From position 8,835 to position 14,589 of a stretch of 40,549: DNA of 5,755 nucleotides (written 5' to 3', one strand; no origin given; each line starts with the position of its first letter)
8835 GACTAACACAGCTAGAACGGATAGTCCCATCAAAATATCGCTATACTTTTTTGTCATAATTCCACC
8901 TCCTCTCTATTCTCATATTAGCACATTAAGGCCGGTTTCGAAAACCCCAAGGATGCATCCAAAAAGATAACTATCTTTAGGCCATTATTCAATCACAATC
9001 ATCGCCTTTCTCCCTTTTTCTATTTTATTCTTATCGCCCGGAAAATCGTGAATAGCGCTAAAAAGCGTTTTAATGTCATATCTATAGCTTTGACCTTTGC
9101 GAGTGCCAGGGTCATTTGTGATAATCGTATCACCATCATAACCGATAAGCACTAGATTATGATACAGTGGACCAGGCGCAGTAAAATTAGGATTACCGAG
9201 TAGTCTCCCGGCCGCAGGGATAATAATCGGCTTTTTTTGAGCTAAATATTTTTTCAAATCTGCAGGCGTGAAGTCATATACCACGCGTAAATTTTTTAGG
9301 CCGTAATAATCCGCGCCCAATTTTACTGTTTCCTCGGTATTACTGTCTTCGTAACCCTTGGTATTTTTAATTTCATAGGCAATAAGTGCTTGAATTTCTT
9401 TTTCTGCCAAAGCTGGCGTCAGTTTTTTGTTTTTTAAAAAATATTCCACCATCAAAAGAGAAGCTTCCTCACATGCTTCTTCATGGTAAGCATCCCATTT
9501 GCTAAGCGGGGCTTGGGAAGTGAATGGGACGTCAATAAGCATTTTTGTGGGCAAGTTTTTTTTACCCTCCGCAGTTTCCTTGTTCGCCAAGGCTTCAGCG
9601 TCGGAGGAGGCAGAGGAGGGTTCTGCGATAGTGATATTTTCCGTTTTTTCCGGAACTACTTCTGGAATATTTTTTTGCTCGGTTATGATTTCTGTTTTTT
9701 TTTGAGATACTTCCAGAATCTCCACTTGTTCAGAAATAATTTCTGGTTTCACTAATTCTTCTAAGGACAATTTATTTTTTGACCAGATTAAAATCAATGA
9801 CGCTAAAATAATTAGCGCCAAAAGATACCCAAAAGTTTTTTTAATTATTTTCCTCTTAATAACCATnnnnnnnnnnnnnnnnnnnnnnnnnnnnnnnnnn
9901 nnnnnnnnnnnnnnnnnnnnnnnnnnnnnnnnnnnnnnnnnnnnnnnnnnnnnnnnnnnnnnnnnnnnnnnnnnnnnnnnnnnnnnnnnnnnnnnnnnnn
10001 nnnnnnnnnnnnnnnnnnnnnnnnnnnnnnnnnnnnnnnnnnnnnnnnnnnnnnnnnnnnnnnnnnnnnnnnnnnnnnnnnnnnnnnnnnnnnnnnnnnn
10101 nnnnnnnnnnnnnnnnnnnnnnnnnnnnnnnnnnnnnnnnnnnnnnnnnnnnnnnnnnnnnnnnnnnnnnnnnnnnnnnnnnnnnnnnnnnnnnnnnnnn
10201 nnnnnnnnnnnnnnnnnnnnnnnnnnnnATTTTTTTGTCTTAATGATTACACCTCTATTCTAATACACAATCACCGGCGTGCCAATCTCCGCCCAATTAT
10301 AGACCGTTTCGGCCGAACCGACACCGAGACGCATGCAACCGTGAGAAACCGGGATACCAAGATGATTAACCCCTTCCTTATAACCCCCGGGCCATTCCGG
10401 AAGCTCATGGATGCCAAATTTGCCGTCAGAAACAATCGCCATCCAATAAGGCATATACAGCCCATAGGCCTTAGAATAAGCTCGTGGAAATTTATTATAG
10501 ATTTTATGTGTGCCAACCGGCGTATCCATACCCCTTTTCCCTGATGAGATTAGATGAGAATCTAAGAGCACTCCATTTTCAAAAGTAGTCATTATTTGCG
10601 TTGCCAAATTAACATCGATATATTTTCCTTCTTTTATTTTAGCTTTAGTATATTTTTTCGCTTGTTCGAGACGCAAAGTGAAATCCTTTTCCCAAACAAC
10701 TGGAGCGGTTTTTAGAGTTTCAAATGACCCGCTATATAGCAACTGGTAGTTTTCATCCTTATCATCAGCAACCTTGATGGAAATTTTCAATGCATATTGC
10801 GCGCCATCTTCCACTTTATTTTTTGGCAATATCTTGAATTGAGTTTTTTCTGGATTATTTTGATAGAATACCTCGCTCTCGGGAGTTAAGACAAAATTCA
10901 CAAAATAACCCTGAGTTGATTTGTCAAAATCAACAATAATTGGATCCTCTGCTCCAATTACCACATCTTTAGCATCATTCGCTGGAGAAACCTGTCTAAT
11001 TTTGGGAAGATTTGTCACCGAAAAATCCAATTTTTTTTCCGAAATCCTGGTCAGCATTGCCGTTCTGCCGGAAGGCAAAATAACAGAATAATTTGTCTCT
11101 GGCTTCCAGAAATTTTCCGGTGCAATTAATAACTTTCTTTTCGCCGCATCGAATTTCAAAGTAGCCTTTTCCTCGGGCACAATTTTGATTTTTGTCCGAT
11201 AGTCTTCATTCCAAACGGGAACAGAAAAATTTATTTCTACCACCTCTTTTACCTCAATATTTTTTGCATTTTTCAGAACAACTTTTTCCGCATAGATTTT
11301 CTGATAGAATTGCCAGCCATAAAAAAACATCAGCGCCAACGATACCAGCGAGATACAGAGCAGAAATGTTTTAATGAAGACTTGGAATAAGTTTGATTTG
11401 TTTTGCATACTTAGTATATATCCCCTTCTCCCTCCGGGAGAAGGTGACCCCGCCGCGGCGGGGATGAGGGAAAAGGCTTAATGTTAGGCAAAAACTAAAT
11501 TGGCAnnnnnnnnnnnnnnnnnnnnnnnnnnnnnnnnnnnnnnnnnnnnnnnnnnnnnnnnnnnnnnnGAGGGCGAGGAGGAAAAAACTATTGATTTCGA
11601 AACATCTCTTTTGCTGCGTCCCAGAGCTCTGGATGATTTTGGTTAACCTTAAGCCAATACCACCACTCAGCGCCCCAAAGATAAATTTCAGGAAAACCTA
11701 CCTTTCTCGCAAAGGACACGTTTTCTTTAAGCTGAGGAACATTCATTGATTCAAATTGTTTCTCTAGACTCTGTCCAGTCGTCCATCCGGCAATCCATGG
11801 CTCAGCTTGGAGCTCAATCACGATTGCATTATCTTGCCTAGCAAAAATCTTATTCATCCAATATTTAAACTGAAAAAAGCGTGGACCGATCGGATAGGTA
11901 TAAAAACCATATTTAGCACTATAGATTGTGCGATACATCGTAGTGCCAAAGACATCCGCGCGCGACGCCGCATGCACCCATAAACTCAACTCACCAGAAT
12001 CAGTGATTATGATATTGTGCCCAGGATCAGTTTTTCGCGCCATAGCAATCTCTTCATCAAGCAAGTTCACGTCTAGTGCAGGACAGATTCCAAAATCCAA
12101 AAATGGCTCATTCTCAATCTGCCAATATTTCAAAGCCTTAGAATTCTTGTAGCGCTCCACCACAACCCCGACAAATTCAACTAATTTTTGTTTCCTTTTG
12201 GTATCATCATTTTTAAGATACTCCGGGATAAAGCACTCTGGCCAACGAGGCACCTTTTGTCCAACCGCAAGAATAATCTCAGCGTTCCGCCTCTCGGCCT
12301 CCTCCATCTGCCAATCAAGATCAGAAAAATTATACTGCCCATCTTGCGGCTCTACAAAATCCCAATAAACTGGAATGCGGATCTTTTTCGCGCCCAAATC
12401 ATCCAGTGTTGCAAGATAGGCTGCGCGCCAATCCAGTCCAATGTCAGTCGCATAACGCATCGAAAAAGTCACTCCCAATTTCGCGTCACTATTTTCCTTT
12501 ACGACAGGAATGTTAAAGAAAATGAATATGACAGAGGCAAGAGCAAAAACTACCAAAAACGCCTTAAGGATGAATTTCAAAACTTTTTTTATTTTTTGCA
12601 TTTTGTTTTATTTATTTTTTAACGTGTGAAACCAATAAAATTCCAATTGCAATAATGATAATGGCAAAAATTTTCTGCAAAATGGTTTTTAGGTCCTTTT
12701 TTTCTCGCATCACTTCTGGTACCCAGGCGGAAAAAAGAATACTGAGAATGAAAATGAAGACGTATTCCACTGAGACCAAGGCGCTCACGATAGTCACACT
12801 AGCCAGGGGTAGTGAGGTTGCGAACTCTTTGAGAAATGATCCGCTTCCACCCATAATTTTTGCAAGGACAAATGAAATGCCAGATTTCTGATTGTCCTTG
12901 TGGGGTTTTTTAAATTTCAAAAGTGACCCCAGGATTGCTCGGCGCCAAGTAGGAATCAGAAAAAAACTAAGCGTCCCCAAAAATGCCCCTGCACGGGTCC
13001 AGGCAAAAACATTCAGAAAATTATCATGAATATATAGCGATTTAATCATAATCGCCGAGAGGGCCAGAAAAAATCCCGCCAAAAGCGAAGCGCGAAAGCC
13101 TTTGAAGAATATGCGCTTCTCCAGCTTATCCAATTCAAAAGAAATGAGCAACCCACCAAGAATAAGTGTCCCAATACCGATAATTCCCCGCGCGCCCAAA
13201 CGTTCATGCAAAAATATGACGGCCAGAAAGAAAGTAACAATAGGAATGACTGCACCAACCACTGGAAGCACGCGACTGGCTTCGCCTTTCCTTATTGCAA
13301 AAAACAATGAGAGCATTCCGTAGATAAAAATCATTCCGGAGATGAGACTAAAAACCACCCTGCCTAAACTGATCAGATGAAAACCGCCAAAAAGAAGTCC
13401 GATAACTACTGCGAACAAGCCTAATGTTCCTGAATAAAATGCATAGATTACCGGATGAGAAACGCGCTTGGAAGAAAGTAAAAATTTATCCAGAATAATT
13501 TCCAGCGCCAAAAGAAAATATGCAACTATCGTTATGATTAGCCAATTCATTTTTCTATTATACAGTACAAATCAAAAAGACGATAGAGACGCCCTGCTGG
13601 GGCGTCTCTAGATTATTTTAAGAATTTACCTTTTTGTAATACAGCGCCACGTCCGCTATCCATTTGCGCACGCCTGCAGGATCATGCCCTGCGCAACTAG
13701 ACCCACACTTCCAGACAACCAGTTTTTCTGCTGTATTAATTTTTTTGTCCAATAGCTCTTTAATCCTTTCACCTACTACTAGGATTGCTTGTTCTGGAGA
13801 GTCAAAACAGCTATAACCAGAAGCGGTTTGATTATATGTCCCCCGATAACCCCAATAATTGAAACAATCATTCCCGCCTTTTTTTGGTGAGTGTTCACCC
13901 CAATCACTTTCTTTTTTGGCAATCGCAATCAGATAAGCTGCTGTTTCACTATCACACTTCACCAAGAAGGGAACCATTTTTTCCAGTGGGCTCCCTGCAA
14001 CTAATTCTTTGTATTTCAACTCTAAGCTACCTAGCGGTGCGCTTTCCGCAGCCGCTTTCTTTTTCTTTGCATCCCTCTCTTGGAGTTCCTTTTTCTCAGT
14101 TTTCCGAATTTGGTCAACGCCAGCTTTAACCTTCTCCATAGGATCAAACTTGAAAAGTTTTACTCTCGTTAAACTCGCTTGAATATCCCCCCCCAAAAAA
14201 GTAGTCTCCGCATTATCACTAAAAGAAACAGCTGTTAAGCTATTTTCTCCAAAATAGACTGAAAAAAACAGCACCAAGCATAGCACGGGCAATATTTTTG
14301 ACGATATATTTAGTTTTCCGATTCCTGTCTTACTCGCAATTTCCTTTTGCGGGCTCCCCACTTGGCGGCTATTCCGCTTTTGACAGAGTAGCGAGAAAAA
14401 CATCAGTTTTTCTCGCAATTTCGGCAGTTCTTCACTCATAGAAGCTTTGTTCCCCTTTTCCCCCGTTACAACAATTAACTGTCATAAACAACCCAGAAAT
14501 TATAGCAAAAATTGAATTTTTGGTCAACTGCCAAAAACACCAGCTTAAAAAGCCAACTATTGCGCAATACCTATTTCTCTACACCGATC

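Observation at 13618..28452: Two paralogous lysozyme/glucosaminidase-like membrane proteins bracket the giant gene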

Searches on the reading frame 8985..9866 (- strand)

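Call 9: search_protein_families(library=pfam, proteins=[window:8985-9866:-], max_evalue=0.001)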
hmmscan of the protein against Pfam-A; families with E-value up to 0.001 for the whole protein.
window:8985-9866:- (293 aa): 1 family
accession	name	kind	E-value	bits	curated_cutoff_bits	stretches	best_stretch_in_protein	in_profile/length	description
PF13529.12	Peptidase_C39_2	-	1.2e-09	39.3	24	1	112-253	2-142/143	Peptidase_C39 like family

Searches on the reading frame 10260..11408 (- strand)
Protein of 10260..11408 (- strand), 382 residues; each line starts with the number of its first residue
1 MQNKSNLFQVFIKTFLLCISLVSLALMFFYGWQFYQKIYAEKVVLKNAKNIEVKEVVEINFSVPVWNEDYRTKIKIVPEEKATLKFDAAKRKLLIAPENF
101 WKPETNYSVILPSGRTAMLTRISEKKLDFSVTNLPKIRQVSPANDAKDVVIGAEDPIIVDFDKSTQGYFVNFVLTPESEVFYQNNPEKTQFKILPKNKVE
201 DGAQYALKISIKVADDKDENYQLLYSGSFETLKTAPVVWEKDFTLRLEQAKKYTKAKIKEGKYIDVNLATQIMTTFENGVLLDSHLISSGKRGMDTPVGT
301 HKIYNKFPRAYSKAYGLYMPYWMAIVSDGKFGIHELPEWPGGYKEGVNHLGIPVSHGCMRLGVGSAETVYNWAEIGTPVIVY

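Call 9: search_protein_families(library=pfam, proteins=[window:10260-11408:-], max_evalue=0.001)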
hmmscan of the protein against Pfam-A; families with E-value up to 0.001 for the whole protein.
window:10260-11408:- (382 aa): 2 families
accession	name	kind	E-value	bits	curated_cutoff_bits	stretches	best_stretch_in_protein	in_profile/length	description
PF03734.19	YkuD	-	2.1e-18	67.7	23.4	1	262-381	2-146/146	L,D-transpeptidase catalytic domain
PF13205.12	Big_5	-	1.8e-10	41.9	23.6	1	46-114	14-86/105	Bacterial Ig-like domain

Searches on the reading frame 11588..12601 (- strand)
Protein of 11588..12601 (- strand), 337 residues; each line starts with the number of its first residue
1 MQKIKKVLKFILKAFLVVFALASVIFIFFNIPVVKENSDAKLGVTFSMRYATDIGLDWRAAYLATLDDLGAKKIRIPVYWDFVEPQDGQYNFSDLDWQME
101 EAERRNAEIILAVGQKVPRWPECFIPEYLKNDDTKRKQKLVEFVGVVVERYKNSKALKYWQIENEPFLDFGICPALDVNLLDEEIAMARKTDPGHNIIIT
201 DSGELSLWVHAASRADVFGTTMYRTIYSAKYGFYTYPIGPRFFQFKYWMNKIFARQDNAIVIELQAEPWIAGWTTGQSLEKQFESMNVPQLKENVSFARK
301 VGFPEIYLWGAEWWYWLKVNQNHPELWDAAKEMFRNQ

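Call 9: search_protein_families(library=pfam, proteins=[window:11588-12601:-], max_evalue=0.001)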
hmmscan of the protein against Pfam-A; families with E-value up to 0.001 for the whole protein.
window:11588-12601:- (337 aa): 3 families
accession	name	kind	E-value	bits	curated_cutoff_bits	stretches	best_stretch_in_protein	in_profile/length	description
PF02449.21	Glyco_hydro_42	-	1.2e-09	38.5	21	1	79-139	33-94/376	Beta-galactosidase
PF00150.24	Cellulase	-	2.6e-08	34.1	23.5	1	60-202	24-168/272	Cellulase (glycosyl hydrolase family 5)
PF00331.26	Glyco_hydro_10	-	0.00022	21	22.1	1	80-169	47-132/311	Glycosyl hydrolase family 10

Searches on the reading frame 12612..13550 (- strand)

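Call 9: search_protein_families(library=pfam, proteins=[window:12612-13550:-], max_evalue=0.001)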
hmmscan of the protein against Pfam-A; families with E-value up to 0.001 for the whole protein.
window:12612-13550:- (312 aa): 1 family
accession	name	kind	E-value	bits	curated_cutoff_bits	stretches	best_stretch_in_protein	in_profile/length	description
PF00892.27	EamA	-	1.8e-08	35.2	28.2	1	3-137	3-134/135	EamA-like transporter family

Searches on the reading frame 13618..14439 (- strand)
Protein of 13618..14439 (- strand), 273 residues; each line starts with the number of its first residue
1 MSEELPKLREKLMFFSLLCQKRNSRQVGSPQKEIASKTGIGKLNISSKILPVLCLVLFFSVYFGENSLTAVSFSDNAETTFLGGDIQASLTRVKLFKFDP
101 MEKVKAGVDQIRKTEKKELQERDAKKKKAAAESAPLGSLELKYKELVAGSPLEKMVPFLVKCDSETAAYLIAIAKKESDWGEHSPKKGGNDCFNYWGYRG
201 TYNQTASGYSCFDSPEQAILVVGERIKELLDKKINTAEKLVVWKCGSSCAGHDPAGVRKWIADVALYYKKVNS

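Call 7: search_protein_families(library=pfam, proteins=[window:13618-14439:-], max_evalue=10)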
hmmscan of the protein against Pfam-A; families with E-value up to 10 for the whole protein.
window:13618-14439:- (273 aa): 2 families
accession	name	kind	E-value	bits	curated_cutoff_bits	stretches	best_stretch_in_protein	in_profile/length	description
PF01832.25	Glucosaminidase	-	0.08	14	30.2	1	167-220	15-73/123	Mannosyl-glycoprotein endo-beta-N-acetylglucosaminidase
PF01028.25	Topoisom_I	-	0.089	12.6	23.7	1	97-131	12-46/228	Eukaryotic DNA topoisomerase I, catalytic core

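Call 8: search_protein_families(library=ncbifam, proteins=[window:13618-14439:-], max_evalue=10)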
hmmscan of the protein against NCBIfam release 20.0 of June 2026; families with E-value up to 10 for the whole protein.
window:13618-14439:- (273 aa): 0 families

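Call 77: search_protein_families(library=phrogs, proteins=[window:13618-14439:-], max_evalue=0.1)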
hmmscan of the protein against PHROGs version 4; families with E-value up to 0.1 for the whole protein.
window:13618-14439:- (273 aa): 0 families
